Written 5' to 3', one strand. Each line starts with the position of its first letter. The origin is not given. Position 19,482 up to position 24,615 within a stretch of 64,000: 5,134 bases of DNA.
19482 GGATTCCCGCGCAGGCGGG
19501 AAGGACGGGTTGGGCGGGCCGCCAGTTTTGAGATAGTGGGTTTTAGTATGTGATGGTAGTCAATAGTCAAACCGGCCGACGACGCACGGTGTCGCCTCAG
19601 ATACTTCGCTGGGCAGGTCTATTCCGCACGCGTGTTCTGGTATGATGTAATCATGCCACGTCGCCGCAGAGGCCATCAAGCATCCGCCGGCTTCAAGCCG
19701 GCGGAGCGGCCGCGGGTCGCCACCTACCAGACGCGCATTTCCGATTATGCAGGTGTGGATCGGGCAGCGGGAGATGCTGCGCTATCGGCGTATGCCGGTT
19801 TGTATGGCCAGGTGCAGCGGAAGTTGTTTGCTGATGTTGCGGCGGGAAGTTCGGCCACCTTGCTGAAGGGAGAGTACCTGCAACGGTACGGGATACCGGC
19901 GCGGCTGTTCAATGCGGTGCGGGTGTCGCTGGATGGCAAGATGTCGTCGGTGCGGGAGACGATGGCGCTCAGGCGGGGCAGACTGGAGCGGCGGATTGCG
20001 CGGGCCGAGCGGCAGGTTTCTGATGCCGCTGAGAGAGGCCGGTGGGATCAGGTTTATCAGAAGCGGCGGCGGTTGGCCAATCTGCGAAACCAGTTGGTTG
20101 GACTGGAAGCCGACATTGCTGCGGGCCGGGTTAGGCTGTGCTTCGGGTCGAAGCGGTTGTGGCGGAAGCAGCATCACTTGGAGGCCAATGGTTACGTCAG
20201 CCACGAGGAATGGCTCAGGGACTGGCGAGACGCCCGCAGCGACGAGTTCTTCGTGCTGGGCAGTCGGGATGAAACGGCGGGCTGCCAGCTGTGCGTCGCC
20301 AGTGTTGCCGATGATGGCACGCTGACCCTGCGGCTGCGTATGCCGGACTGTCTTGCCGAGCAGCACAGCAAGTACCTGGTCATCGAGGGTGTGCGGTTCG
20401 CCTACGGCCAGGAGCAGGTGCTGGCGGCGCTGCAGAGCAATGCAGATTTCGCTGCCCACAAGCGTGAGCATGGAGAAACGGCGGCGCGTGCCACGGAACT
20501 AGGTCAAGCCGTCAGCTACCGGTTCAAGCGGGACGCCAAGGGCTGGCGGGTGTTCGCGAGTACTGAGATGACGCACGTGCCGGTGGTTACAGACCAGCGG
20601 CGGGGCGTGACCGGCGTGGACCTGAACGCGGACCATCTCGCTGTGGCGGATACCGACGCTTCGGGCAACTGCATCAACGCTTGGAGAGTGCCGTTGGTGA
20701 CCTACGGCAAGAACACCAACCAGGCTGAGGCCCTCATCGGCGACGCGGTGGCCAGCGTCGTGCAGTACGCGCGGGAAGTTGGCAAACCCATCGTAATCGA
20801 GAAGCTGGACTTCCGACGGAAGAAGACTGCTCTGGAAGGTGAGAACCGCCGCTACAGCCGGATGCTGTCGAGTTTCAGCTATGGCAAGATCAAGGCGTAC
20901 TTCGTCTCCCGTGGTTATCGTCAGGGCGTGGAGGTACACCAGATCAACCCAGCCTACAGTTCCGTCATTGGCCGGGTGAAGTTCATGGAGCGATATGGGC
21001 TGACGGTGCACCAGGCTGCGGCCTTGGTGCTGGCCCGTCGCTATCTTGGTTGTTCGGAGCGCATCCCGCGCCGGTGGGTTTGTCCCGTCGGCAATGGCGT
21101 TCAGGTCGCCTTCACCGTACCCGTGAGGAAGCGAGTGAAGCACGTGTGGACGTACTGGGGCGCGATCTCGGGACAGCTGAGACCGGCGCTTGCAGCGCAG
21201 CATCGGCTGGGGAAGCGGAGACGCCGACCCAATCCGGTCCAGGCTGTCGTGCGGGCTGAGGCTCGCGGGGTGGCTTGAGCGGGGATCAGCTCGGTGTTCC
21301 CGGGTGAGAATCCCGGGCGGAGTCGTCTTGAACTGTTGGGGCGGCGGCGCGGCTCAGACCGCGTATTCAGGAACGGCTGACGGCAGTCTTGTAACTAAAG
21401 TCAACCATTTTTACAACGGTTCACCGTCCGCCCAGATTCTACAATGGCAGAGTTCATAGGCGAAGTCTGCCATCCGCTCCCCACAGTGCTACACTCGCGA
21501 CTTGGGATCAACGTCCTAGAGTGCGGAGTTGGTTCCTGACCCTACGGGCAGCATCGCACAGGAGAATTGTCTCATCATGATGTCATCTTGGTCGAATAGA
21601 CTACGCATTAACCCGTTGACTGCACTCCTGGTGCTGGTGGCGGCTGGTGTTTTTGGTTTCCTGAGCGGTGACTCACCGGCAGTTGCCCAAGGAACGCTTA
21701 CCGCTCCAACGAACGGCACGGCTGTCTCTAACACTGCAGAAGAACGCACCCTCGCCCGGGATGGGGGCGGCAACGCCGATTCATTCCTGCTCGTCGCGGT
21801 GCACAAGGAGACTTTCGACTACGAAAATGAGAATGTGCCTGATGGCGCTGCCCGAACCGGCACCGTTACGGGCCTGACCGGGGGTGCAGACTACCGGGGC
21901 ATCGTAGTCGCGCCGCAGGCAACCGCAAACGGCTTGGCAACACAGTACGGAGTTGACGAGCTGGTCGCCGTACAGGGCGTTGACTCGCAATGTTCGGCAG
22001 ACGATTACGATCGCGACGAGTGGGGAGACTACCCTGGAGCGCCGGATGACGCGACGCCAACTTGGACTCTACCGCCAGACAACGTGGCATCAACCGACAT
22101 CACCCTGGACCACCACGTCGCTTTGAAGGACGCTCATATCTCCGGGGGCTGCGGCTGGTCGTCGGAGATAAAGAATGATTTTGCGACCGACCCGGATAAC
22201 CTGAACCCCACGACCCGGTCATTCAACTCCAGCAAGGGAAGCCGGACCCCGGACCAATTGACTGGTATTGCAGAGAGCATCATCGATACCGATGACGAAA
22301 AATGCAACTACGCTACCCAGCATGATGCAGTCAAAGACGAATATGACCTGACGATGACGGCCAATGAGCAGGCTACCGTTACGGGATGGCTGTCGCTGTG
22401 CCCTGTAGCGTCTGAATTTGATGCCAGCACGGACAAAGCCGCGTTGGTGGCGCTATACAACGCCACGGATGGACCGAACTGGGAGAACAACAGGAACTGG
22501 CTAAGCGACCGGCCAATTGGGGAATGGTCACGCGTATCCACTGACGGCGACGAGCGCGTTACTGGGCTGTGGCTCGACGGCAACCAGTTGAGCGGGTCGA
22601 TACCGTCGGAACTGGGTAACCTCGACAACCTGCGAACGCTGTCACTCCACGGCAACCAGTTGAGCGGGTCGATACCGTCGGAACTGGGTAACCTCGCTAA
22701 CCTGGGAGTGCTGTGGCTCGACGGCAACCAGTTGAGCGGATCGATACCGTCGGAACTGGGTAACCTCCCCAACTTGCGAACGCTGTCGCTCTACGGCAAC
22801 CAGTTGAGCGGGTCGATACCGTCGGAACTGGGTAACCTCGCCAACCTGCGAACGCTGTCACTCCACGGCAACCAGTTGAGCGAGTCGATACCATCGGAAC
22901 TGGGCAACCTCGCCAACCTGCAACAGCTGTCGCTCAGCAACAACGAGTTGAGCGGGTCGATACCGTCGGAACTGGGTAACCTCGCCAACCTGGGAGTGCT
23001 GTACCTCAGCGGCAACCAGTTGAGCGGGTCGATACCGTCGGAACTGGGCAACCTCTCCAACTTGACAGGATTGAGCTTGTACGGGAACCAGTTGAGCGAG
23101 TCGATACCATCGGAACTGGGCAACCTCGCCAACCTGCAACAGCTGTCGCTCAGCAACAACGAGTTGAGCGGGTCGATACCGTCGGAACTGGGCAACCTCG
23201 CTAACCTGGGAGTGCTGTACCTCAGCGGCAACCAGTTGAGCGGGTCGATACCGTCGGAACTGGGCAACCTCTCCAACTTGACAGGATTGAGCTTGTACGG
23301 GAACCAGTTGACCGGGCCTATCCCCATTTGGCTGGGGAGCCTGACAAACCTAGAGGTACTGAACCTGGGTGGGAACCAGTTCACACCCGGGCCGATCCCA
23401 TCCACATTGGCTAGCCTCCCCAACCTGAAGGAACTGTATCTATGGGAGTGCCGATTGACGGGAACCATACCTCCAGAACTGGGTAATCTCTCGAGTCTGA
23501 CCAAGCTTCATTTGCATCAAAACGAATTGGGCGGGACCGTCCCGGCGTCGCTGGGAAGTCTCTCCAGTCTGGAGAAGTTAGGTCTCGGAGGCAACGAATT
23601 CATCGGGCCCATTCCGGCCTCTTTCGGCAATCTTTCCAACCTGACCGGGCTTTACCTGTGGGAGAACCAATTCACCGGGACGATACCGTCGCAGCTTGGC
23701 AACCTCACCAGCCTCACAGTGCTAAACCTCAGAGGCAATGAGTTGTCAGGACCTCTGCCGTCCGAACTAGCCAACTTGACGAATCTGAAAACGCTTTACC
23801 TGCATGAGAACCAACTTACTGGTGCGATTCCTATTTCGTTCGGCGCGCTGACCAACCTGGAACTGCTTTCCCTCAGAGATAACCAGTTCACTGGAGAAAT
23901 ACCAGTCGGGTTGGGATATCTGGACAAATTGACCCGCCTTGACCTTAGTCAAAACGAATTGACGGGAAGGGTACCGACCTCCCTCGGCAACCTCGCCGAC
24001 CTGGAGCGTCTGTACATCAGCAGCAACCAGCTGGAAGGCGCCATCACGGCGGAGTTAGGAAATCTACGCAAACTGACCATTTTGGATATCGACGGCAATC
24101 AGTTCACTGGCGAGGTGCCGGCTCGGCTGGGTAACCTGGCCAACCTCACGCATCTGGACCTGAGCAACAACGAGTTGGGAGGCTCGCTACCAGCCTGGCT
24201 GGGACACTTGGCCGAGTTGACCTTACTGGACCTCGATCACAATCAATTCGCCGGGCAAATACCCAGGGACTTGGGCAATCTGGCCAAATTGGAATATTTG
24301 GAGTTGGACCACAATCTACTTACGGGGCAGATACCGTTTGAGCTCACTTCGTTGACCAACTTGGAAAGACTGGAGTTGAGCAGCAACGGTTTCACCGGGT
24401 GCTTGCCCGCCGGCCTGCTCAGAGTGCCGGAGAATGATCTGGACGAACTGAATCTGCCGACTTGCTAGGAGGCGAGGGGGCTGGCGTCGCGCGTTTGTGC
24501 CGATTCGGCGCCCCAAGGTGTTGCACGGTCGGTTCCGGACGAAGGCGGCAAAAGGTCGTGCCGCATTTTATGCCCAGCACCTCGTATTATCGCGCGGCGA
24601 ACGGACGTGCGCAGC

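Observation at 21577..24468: Secreted fusion of an FN3-like module, a DUF1524 (His-Me finger nuclease-like) domain and ~25 plant-type LRRs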

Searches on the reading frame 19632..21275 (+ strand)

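Call 6: search_protein_families(library=pfam, proteins=[window:19632-21275:+], max_evalue=0.1)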
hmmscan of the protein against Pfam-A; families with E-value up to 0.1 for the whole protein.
window:19632-21275:+ (548 aa): 0 families

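Call 7: search_protein_families(library=ncbifam, proteins=[window:19632-21275:+], max_evalue=0.1)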
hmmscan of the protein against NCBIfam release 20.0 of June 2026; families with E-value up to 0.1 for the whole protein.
window:19632-21275:+ (548 aa): 4 families
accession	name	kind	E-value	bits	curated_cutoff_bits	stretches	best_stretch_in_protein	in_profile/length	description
NF040570.1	guided_TnpB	subfamily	3.2e-11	43.1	100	1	358-474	263-369/389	RNA-guided endonuclease TnpB family protein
TIGR01766.2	TIGR01766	domain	2.2e-09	37.7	32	1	362-444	2-82/82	IS200/IS605 family accessory protein TnpB-related protein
NF049972.1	CRISPR_Cas12f2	exception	8.3e-06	24.8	450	1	373-444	404-473/524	type V CRISPR-associated effector Cas12f2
NF009649.0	PRK13182.1-5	equivalog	0.024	14.7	265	1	100-163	92-155/186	chromosome-anchoring protein RacA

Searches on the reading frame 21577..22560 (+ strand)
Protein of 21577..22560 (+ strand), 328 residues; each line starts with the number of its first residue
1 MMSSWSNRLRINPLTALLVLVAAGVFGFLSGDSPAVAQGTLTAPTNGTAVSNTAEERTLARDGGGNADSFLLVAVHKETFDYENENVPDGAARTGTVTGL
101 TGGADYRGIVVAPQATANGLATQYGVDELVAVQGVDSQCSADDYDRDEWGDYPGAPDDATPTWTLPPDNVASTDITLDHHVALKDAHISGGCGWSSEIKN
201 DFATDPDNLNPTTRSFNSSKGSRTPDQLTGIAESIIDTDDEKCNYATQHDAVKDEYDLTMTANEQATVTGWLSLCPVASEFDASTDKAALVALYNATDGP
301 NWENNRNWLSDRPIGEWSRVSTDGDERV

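Call 8: search_protein_families(library=pfam, proteins=[window:21577-22560:+], max_evalue=10)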
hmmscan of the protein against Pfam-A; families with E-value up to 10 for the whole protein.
window:21577-22560:+ (328 aa): 1 family
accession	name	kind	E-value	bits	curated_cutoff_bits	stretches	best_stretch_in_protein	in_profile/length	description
PF07510.16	GmrSD_C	-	0.054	13.8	23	1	172-266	46-133/138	GmrSD restriction endonucleases, C-terminal domain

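Call 9: search_solved_structures(query=window:21577-22560:+, max_evalue=10, show_alignments=3)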
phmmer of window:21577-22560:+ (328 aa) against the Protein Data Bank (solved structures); distinct sequences matched with E-value up to 10: 0.

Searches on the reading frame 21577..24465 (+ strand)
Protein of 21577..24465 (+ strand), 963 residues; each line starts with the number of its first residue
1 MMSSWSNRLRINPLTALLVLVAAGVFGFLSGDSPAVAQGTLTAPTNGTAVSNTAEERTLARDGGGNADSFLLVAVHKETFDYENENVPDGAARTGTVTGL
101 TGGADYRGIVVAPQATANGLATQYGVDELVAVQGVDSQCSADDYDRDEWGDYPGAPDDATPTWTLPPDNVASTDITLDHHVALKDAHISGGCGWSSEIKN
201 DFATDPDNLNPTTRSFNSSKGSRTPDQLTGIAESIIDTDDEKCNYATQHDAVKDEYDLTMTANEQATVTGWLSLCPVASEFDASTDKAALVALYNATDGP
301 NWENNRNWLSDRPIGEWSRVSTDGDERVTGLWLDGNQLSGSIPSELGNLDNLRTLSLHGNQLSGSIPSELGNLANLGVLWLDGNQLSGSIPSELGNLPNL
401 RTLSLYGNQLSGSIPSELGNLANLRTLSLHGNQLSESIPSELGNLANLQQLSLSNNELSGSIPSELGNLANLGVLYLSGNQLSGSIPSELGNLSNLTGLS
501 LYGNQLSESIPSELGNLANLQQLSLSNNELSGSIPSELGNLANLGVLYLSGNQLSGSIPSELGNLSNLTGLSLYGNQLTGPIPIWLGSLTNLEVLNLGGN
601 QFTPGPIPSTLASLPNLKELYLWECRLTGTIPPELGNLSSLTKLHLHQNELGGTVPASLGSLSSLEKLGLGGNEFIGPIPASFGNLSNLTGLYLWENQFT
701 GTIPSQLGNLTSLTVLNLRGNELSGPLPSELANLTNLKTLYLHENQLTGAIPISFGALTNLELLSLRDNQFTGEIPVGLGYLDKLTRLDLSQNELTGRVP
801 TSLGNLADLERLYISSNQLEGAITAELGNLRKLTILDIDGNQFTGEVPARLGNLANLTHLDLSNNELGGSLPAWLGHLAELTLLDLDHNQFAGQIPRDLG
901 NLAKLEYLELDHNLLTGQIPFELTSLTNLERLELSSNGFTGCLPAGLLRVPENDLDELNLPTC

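Call 6: search_protein_families(library=pfam, proteins=[window:21577-24465:+], max_evalue=0.1)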
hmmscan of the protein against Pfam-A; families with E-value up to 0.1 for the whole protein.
window:21577-24465:+ (963 aa): 12 families
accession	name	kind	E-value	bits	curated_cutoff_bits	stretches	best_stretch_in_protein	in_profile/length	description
PF00560.39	LRR_1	-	1.2e-89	275.1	20.6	11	856-878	1-23/23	Leucine Rich Repeat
PF12799.13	LRR_4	-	1.5e-72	238.4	27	18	398-438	1-39/44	Leucine Rich repeats (2 copies)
PF13855.12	LRR_8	-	4e-66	219.1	27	12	831-891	1-61/61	Leucine rich repeat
PF23598.1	LRR_14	-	5.3e-63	213.3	40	6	416-528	41-149/353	Leucine-rich repeat region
PF25019.1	LRR_R13L1-DRL21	-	1.3e-21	77.3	27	6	589-647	71-125/127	R13L1/DRL21 LRRs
PF24758.1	LRR_At5g56370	-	8.9e-15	55.4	27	0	589-648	10-70/227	FBD-associated F-box protein At5g56370, LRR repeats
PF23211.1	LRR_LRWD1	-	8.9e-14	52.1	28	3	495-577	22-97/190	Leucine-rich repeat and WD repeat-containing protein 1, LRR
PF25013.1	LRR_Zer-1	-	2.5e-09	37.8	27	0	781-867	6-98/137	Zer-1-like, Leucine-rich repeats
PF24141.1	LRR_ComC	-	9.4e-07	29.2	27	0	706-806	186-279/288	EGF-like domain-containing protein ComC LRR domain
PF18016.8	SAM_3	-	0.011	16.1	22.6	0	429-464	19-54/65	SAM domain (Sterile alpha motif)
PF01998.22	DUF131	-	0.035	14.2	22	0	669-690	23-44/62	Protein of unknown function DUF131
PF13516.12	LRR_6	-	0.08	13.5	23.4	0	855-869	3-17/24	Leucine Rich repeat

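Call 7: search_protein_families(library=ncbifam, proteins=[window:21577-24465:+], max_evalue=0.1)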
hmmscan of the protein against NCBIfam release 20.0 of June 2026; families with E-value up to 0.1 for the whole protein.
window:21577-24465:+ (963 aa): 8 families
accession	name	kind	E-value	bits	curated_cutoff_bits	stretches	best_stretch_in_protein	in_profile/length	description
NF041400.1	XopAE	equivalog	6.1e-108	361.8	600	6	607-796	11-198/478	type III secretion system effector XopAE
NF041381.1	XopAC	subfamily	1.7e-66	224.8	450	6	799-923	81-203/451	XopAC/AvrAC family type III secretion system effector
NF047464.1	FibnectbindLIC11051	equivalog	3.3e-55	187.8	1000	4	612-794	485-661/685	LIC_11051 family fibronectin-binding protein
NF033190.2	inl_like_NEAT_1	exception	1.9e-35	122.4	1275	3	487-723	256-472/754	NEAT domain-containing leucine-rich repeat protein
NF041351.1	XopL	equivalog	2.2e-34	119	500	3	486-686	66-270/497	type III secretion system leucine-rich repeat domain-containing effector XopL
NF033188.1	internalin_H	exception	8.3e-29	100.6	1050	5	327-475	121-257/548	InlH/InlC2 family class 1 internalin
NF011897.0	PRK15370.1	equivalog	1.5e-11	42.9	1113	3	702-924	192-387/755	SPI-1 type III secretion system effector E3 ubiquitin transferase SlrP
TIGR00304.2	TIGR00304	equivalog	0.029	14.2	33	0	667-692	31-56/76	TIGR00304 family membrane protein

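Call 14: find_homologous_proteins(query=window:21577-24465:+, region=30-330)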
Query window:21577-24465:+, residues 30-330 (301 aa): 278 proteins with E <= 0.001 among 8000 candidates; the best 120 are listed.
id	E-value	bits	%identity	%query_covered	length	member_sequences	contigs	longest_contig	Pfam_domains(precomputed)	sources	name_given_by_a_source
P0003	2.6e-184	630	95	100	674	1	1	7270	PF23598.2,PF25019.1,PF00560.40,PF12799.14,PF13855.13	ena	-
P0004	2.4e-179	614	93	100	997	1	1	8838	PF23598.2,PF00560.40,PF12799.14,PF13855.13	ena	-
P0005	7.9e-178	609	93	100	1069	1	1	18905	PF23598.2,PF25019.1,PF00560.40,PF12799.14,PF13855.13,PF23211.1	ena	-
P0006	9.5e-178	608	92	100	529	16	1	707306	PF23598.2,PF25019.1,PF00560.40,PF12799.14,PF13855.13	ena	-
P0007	1.1e-177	608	92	100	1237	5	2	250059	PF23598.2,PF24758.2,PF00560.40,PF12799.14,PF13855.13,PF23211.1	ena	-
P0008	2.1e-177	607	92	100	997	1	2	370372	PF23598.2,PF25019.1,PF00560.40,PF12799.14,PF13855.13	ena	-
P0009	4.6e-177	606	92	100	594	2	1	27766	PF23598.2,PF26769.1,PF00560.40,PF12799.14,PF13855.13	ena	-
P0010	2.0e-172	591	90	100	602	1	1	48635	PF23598.2,PF00560.40,PF12799.14,PF13855.13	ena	-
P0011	4.1e-168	577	89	99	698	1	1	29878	PF23598.2,PF26769.1,PF00560.40,PF12799.14,PF13855.13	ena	-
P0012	7.7e-168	576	88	99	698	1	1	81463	PF23598.2,PF26769.1,PF00560.40,PF12799.14,PF13855.13,PF23211.1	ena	-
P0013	7.7e-161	553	84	100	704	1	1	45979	PF23598.2,PF24758.2,PF00560.40,PF12799.14,PF13855.13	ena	-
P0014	5.8e-158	543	83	100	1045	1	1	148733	PF23598.2,PF25019.1,PF00560.40,PF12799.14,PF13855.13,PF00144.30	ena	-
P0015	1.5e-154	532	83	100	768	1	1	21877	PF23598.2,PF00560.40,PF12799.14,PF13855.13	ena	-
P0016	2.8e-154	531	83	100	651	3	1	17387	PF23598.2,PF24758.2,PF26769.1,PF00560.40,PF12799.14,PF13855.13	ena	-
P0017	1.6e-153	529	82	100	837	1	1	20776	PF23598.2,PF00560.40,PF12799.14,PF13855.13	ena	-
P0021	1.2e-152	526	81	100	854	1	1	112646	PF23598.2,PF00560.40,PF12799.14,PF13855.13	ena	-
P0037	3.2e-85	305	77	47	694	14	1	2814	-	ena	-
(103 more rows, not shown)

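Call 53: find_encoding_contigs(protein=P0007, flank=8000, max_places=3)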
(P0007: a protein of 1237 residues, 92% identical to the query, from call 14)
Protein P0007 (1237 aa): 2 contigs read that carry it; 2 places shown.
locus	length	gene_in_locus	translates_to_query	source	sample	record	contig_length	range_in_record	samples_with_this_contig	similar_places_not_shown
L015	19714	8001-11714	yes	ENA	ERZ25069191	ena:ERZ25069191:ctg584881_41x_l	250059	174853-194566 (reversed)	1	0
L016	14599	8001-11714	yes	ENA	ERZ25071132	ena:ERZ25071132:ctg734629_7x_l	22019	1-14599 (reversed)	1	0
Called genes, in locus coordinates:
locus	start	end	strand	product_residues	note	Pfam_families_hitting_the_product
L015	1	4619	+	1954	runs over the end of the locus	PF00801:PKD (weak), PF13540:RCC1_2, PF25390:WD40_RLD, PF13540:RCC1_2 (weak), PF25390:WD40_RLD, PF13540:RCC1_2, PF25390:WD40_RLD, PF13540:RCC1_2, +1 more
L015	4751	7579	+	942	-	-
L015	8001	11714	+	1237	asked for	PF23598:LRR_14, PF23598:LRR_14, PF12799:LRR_4 (weak), PF23598:LRR_14, PF12799:LRR_4 (weak), PF13855:LRR_8 (weak), PF12799:LRR_4 (weak), PF23598:LRR_14, +4 more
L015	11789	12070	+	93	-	PF12323:HTH_OrfB_IS605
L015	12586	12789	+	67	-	-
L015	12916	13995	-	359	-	PF13808:DDE_Tnp_1_assoc, PF01609:DDE_Tnp_1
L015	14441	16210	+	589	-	PF22483:Mu-transpos_C_2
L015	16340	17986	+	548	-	-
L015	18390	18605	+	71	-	-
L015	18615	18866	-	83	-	PF13358:DDE_3 (weak)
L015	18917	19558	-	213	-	PF13358:DDE_3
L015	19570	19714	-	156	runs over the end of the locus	PF13384:HTH_23, PF13518:HTH_28 (weak), PF13551:HTH_29, PF13565:HTH_32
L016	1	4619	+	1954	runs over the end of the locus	PF00801:PKD (weak), PF13540:RCC1_2, PF25390:WD40_RLD, PF13540:RCC1_2 (weak), PF25390:WD40_RLD, PF13540:RCC1_2, PF25390:WD40_RLD, PF13540:RCC1_2, +1 more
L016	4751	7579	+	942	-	-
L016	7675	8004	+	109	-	-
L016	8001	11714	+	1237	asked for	PF23598:LRR_14, PF23598:LRR_14, PF12799:LRR_4 (weak), PF23598:LRR_14, PF12799:LRR_4 (weak), PF13855:LRR_8 (weak), PF12799:LRR_4 (weak), PF23598:LRR_14, +4 more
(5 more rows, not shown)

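Call 54: find_encoding_contigs(protein=P0021, flank=8000, max_places=3)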
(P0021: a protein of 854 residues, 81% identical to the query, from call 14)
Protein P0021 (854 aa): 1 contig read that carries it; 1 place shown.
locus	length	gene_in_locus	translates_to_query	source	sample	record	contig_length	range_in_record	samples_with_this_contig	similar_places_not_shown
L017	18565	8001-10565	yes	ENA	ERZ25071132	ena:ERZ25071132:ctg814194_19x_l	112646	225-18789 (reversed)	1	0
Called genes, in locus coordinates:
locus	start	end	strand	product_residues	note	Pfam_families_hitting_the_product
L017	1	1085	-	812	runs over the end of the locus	PF07581:Glug (faint)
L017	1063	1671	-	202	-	-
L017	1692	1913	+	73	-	-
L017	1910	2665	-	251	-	-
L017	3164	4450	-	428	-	-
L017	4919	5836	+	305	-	PF00560:LRR_1 (faint), PF12799:LRR_4 (faint), PF13855:LRR_8 (weak), PF23598:LRR_14 (weak)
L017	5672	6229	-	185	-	-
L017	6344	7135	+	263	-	-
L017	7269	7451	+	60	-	PF00872:Transposase_mut (faint)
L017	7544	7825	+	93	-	-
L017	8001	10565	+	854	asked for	PF00560:LRR_1 (faint), PF12799:LRR_4 (faint), PF23598:LRR_14, PF13855:LRR_8 (weak)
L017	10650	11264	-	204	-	-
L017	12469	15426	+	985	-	PF08706:D5_N (weak)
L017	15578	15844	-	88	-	-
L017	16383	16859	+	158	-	-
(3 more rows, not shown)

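Call 78: search_protein_families(library=pfam, proteins=[P0021, P0037], max_evalue=0.001)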
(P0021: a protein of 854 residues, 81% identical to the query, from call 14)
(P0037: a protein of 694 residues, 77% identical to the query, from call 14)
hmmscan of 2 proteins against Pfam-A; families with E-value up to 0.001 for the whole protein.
P0021 (854 aa): 4 families
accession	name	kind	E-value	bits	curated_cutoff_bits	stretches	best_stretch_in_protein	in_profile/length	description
PF00560.39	LRR_1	-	9.2e-18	61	20.6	0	376-398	1-23/23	Leucine Rich Repeat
PF13855.12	LRR_8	-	6.4e-11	42.3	27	2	376-435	2-61/61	Leucine rich repeat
PF12799.13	LRR_4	-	2.2e-10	40.8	27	2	376-411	2-36/44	Leucine Rich repeats (2 copies)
PF23598.1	LRR_14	-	1.6e-08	34.1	40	1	341-430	60-146/353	Leucine-rich repeat region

P0037 (694 aa): 1 family
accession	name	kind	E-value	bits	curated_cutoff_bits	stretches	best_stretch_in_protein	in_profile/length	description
PF00041.27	fn3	-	0.00031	21.3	25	0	575-645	3-71/84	Fibronectin type III domain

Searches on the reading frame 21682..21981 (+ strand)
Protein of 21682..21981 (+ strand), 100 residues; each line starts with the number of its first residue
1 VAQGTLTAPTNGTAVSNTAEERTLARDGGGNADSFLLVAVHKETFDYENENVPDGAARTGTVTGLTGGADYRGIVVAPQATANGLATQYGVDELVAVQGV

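Call 58: search_protein_families(library=pfam, alignment_id=A3, max_evalue=1)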
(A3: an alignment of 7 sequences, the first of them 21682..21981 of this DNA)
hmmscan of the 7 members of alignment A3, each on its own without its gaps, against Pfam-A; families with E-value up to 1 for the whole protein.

A. member 1, window:21682-21981:+ (100 aa): 0 families

B. families by the number of members that match (of 7 scanned): 6 families
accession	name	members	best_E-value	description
PF00041.27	fn3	5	1.4e-05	Fibronectin type III domain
PF18847.6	LPD29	1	0.012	Large polyvalent protein associated domain 29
PF25300.1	Fn3_Dep-1_3rd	1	0.039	Dep-1 third Fn3-like domain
PF16656.11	Pur_ac_phosph_N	1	0.053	Purple acid Phosphatase, N-terminal domain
PF19433.5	NDNF_C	1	0.15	Neuron-derived Neurotrophic Factor C-terminal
PF09199.15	SSL_OB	1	0.17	Staphylococcal superantigen-like OB-fold domain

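Call 66: predict_structure(alignment_id=A3)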
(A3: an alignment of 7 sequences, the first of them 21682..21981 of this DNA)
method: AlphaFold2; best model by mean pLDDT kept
length: 100 residues; sequences in the alignment: 7
mean_pLDDT: 69.0   pTM: 0.65
mean pLDDT of the five models: 69.0, 65.2, 62.3, 59.9, 47.4
residues with pLDDT >= 90: 3; 70-90: 55; 50-70: 25; < 50: 17
segments of 3 or more residues with pLDDT < 50: 1-15
pLDDT, mean of each block of 10 residues (from residue 1): 43 50 61 74 89 71 83 77 72 70
secondary structure, 60 per line:
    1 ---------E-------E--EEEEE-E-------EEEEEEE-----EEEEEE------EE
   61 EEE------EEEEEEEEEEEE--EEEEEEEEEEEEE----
elements in order: E21-25 E35-41 E47-52 E59-63 E70-81 E84-96

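Call 68: fold_search(model_id=the predicted structure, library=pdb)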
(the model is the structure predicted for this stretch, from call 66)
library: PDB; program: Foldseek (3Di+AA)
matches with E <= 10: 1442; with E <= 0.001: 15
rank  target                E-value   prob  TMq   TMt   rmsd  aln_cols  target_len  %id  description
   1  6pol_E                2.1e-04  1.00  0.64  0.64   4.3       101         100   26  Crystal structure of the human NELL1 EGF1-3-Robo3 FN1 complex (released 2020-05-06)
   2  2n1k_MODEL_1_A        2.5e-04  1.00  0.73  0.70   3.2       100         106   15  Structure of the Third Type III Domain from Human Fibronectin (released 2015-11-11)
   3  7t87_C                3.1e-04  1.00  0.65  0.69   3.6        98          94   22  CRYSTAL STRUCTURE OF LEUKOCIDIN AB/CENTYRIN S17/FAB 214F COMPLEX (released 2023-01-11)
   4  3qwq_B                3.7e-04  1.00  0.67  0.67   3.0        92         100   18  Crystal structure of the extracellular domain of the epidermal growth factor receptor in complex with an adnectin (released 2012-02-01)
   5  9f01_E                4.1e-04  1.00  0.68  0.73   2.6        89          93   21  Complex between D-SH2 domain of ABL with monobody 'DAM21 (released 2024-12-25)
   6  6o02_B                4.1e-04  1.00  0.60  0.63   3.1        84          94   19  Monobody (MC3) bound to tyrosine kinase binding domain of E3 ubiquitin ligase CBL (released 2020-08-19)
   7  4je4_B                4.8e-04  1.00  0.70  0.74   2.5        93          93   18  Crystal Structure of Monobody NSa1/SHP2 N-SH2 Domain Complex (released 2013-08-28)
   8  6pol_A                4.8e-04  1.00  0.60  0.59   4.5       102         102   26  Crystal structure of the human NELL1 EGF1-3-Robo3 FN1 complex (released 2020-05-06)
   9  7ypl                  5.9e-04  1.00  0.61  0.61   3.4        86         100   16  Crystal structure of fibronectin type III domain variant, a VEGFR2-specific antagonist (released 2023-08-16)
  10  6pol_C                6.6e-04  1.00  0.64  0.63   4.3       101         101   26  Crystal structure of the human NELL1 EGF1-3-Robo3 FN1 complex (released 2020-05-06)
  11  5l2h_D                7.0e-04  1.00  0.76  0.78   2.6        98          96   21  Crystal Structure of W26A mutant of anti-EGFR Centyrin P54AR4-83v2 (released 2016-11-02)
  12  5j7k_A                7.4e-04  1.00  0.58  0.68   3.7        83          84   22  Loop grafting onto a highly stable FN3 scaffold (released 2016-08-17)
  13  5l2h_A                8.2e-04  1.00  0.71  0.72   3.2       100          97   21  Crystal Structure of W26A mutant of anti-EGFR Centyrin P54AR4-83v2 (released 2016-11-02)
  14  8bnq_A                8.2e-04  1.00  0.62  0.24   5.0       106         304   19  Crystal structure of the FnIII-tandem A84-A86 from the A-band of titin (released 2023-04-12)
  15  5j7c_C                9.1e-04  1.00  0.65  0.67   3.9        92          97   17  A picomolar affinity FN3 domain in complex with hen egg-white lysozyme (released 2016-08-17)
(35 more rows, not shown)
